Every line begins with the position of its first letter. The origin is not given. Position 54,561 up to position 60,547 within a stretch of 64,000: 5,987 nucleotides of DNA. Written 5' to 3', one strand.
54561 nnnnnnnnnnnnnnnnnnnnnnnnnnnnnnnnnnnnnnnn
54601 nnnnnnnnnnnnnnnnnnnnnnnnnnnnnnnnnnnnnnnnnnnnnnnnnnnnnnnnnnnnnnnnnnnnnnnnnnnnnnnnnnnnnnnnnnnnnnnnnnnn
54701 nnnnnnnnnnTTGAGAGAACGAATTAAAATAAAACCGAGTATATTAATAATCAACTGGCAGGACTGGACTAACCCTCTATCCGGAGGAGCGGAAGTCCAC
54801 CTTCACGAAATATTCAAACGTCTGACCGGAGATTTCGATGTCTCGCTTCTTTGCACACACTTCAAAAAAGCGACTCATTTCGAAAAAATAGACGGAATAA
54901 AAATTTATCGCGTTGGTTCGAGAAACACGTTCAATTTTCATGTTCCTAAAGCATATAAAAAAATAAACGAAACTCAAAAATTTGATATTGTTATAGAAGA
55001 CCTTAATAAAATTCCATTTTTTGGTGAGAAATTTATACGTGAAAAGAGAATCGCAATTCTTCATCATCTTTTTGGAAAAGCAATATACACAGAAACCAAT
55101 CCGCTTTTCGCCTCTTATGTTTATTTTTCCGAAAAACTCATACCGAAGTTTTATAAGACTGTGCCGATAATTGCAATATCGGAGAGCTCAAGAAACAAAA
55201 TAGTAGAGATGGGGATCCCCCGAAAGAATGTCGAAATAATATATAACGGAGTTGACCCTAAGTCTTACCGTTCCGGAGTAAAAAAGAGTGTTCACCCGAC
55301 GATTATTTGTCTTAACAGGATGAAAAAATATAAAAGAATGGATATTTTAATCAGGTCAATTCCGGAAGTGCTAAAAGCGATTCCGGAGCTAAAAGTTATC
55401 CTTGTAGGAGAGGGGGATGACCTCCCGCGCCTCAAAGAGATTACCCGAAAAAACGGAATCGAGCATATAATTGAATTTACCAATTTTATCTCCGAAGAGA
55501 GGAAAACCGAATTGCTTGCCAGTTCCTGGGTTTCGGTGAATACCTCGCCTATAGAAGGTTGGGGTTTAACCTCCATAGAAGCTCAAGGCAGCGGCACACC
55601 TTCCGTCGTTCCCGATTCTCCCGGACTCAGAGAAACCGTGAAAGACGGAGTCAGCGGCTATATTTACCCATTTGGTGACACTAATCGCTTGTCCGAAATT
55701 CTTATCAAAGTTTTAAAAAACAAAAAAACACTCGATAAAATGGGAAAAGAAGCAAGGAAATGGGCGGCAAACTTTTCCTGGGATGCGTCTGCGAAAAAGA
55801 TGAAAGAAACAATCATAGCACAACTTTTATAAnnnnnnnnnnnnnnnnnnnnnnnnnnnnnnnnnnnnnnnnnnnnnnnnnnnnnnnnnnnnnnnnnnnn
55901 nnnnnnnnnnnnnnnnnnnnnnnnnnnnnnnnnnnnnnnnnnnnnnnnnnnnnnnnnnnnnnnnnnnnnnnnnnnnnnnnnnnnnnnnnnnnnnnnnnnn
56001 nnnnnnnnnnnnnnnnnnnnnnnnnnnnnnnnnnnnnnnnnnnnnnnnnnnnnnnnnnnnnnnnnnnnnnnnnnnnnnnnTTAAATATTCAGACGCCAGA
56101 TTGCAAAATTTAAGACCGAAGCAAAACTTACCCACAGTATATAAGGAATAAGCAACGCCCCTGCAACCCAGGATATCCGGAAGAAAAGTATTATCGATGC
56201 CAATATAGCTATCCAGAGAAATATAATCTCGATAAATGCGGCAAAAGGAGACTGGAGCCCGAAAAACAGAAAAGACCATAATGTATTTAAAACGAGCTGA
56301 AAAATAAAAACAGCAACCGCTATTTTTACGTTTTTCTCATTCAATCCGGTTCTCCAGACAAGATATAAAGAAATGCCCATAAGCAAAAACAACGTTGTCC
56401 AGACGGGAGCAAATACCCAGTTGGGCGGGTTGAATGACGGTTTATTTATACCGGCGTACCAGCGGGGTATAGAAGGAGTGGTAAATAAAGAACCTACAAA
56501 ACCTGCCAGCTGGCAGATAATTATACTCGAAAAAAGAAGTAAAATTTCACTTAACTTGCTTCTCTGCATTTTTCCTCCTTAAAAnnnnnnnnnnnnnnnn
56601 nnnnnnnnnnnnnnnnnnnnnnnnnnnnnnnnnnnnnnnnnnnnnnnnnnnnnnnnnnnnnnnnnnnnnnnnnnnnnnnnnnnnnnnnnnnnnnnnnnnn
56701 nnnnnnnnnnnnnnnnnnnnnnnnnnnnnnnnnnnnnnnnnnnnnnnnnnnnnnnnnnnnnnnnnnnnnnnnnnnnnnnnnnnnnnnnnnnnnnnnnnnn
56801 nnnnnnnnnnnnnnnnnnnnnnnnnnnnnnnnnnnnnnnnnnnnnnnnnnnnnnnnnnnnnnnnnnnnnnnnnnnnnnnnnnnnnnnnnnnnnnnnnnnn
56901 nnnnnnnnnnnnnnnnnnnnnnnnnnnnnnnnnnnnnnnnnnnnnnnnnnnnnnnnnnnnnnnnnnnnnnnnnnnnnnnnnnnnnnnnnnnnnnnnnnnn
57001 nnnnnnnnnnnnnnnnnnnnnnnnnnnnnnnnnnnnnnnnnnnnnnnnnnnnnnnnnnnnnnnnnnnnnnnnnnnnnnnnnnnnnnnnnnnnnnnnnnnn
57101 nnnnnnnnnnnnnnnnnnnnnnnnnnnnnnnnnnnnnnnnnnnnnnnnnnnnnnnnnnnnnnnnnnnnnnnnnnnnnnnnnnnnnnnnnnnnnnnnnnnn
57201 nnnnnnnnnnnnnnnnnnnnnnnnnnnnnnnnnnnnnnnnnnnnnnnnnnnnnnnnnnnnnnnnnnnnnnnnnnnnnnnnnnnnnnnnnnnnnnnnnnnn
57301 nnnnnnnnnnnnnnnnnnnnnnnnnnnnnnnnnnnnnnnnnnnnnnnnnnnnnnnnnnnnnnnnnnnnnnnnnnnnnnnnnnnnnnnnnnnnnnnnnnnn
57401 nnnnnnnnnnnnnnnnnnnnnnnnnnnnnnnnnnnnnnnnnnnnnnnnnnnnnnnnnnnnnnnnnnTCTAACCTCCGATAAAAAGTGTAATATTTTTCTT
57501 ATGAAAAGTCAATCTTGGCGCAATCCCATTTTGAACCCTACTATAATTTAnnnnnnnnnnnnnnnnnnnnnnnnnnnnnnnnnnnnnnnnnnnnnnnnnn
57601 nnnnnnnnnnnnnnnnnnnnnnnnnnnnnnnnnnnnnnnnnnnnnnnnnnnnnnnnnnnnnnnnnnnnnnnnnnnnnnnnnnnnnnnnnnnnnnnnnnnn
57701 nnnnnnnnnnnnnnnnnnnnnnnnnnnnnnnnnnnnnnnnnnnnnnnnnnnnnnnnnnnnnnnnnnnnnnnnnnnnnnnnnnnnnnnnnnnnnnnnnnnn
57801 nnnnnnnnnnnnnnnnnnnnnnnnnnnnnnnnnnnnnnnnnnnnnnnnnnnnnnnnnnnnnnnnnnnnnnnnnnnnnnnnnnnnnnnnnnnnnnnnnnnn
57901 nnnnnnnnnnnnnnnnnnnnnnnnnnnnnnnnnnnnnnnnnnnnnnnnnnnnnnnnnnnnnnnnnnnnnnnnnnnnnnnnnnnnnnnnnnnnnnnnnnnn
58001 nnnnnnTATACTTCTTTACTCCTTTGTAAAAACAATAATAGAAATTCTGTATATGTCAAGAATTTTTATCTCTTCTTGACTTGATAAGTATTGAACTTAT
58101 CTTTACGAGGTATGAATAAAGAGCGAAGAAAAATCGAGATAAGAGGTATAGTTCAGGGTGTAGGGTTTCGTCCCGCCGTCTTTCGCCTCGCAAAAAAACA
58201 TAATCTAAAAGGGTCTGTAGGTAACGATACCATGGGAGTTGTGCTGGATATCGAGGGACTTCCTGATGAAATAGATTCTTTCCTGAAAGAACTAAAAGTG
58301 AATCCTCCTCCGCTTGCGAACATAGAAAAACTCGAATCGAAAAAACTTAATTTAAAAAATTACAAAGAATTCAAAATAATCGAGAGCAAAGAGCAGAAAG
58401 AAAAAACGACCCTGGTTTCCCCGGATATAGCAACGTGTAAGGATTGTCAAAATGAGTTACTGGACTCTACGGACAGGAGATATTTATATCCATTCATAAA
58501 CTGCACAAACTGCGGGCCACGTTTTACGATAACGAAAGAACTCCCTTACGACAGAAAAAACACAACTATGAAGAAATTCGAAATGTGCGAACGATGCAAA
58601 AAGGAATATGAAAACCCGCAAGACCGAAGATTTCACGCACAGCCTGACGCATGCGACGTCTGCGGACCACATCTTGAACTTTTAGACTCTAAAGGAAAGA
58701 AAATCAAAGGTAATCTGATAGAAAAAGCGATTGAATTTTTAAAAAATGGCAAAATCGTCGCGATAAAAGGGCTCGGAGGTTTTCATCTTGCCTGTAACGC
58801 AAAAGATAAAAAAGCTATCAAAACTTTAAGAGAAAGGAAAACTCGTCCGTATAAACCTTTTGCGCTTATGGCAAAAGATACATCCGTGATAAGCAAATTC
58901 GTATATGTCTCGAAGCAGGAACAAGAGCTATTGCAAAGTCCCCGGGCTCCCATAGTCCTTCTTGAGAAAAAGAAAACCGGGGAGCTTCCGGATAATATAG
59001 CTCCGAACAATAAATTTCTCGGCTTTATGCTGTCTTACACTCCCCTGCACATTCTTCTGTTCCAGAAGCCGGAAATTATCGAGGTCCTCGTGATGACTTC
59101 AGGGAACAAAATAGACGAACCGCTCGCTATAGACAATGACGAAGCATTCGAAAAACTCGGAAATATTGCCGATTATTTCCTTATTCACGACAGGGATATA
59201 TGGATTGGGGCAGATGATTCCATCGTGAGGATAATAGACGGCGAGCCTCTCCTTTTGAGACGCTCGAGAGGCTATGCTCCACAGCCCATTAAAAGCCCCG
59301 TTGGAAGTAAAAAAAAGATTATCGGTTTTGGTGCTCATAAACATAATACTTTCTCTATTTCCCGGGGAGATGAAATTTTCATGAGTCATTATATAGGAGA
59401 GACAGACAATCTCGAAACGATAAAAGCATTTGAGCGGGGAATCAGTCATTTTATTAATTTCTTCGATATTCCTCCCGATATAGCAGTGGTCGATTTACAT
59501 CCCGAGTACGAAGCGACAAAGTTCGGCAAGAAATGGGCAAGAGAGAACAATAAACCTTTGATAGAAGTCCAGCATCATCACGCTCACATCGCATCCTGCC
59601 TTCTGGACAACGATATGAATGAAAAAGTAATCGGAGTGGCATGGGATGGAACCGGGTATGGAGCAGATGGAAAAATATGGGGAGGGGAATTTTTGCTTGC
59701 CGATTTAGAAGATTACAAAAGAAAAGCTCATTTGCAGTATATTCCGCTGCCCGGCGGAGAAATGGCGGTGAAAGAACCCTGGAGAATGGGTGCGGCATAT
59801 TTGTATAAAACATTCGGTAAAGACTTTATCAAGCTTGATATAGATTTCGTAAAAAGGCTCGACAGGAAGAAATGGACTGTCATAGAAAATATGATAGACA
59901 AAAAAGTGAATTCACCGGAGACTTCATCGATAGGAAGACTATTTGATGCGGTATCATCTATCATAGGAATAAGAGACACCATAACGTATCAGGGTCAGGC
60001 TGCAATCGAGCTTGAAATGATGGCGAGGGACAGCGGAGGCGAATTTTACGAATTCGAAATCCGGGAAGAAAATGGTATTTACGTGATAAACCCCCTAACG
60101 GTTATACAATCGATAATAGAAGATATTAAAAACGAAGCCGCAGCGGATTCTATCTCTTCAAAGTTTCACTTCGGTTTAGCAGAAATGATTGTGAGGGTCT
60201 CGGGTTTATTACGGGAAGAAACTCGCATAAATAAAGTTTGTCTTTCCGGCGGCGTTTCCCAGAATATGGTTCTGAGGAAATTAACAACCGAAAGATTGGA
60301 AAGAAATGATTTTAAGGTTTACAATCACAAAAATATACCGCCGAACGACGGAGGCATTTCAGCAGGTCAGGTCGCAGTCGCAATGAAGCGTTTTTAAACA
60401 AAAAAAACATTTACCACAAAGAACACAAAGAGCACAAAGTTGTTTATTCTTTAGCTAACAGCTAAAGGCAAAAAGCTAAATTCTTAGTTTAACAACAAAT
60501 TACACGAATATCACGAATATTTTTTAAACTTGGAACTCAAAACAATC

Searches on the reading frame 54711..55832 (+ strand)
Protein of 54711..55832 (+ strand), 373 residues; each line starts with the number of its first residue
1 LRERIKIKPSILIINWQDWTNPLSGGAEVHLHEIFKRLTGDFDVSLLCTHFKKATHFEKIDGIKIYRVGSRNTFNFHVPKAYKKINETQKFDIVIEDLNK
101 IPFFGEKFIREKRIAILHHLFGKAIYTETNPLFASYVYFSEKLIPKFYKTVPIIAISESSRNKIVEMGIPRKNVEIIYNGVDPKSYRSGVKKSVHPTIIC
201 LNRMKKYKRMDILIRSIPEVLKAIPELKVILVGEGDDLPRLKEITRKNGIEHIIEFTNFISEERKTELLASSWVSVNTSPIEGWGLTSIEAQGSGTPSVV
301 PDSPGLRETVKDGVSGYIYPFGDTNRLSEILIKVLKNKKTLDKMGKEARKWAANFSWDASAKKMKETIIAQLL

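Call 67: search_protein_families(library=pfam, proteins=[window:54711-55832:+], max_evalue=0.001)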
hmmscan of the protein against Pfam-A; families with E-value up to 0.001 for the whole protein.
window:54711-55832:+ (373 aa): 5 families
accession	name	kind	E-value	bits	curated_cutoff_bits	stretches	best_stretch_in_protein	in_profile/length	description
PF00534.26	Glycos_transf_1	-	3.5e-32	111.7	26.4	1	192-351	12-172/172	Glycosyl transferases group 1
PF13692.12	Glyco_trans_1_4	-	7.2e-25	88.3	27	1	196-337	2-142/142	Glycosyl transferases group 1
PF13439.12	Glyco_transf_4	-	1.4e-13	51.7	28.5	1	25-184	2-169/170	Glycosyltransferase Family 4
PF20706.3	GT4-conflict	-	1.4e-08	34.6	26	1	171-363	171-384/385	Family 4 Glycosyltransferase in conflict systems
PF13524.12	Glyco_trans_1_2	-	0.00032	21.1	25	1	221-364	9-142/144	Glycosyl transferase-like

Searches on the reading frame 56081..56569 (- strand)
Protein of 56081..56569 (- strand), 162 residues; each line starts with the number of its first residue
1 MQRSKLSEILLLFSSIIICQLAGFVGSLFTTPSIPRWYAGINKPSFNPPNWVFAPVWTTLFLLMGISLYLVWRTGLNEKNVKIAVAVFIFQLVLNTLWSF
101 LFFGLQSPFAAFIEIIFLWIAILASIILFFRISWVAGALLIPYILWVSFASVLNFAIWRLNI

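Call 62: find_encoding_contigs(protein=window:56081-56569:-, flank=1500, max_places=10)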
Protein window:56081-56569:- (162 aa): 3 contigs read that carry it; 2 places shown.
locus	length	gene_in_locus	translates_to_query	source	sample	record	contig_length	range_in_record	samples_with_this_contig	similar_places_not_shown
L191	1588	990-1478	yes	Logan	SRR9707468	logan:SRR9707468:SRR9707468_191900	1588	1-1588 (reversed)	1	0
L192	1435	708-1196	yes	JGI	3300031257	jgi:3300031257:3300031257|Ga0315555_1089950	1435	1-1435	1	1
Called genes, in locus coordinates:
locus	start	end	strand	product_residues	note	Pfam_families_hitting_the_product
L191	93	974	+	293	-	PF10092:DUF2330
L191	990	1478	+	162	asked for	PF03073:TspO_MBR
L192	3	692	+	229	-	?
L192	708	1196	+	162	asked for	PF03073:TspO_MBR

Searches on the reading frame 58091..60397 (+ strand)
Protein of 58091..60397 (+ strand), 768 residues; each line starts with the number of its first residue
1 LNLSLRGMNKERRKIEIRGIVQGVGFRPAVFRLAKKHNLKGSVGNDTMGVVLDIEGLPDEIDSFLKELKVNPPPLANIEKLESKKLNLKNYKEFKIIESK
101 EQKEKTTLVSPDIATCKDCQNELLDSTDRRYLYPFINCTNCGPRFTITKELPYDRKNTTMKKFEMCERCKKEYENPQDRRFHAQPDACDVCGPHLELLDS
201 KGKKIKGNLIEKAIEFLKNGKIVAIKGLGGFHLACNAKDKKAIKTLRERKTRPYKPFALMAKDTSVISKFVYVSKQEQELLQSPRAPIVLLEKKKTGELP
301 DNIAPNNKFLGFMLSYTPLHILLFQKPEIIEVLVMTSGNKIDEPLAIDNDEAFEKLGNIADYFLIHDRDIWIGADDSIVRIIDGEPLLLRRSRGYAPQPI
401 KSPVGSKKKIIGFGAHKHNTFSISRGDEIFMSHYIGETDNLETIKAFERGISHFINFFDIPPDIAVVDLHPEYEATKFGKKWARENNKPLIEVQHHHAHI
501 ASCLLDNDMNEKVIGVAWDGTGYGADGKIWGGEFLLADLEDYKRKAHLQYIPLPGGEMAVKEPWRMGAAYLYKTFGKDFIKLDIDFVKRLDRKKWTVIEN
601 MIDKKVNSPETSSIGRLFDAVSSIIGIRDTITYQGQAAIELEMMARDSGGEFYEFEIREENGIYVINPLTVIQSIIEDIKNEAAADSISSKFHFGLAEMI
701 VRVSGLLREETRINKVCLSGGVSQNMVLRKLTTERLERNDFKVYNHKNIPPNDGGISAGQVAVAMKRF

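Call 67: search_protein_families(library=pfam, proteins=[window:58091-60397:+], max_evalue=0.001)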
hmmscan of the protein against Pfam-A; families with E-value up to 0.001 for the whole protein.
window:58091-60397:+ (768 aa): 7 families
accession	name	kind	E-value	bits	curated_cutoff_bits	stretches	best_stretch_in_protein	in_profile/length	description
PF22521.2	HypF_C_2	-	2.6e-84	283.2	27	1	515-760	1-241/241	Carbamoyltransferase, Kae1-like Domain, second subdomain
PF01300.24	Sua5_yciO_yrdC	-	2.9e-44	151.1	25.1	1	215-392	1-178/178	Telomere recombination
PF07503.17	zf-HYPF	-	1.8e-31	108.1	23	2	115-147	1-33/34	HypF finger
PF17788.7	HypF_C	-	1.8e-30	105.9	23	1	406-506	2-99/99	HypF Kae1-like domain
PF00708.24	Acylphosphatase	-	1.2e-19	70.8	22.5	1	14-96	2-85/85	Acylphosphatase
PF00814.31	TsaD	-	4.7e-05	23.7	24.8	0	477-509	71-103/264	tRNA N6-adenosine threonylcarbamoyltransferase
PF02543.21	Carbam_trans_N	-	7.2e-05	22.8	24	0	683-729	270-317/346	Carbamoyltransferase N-terminus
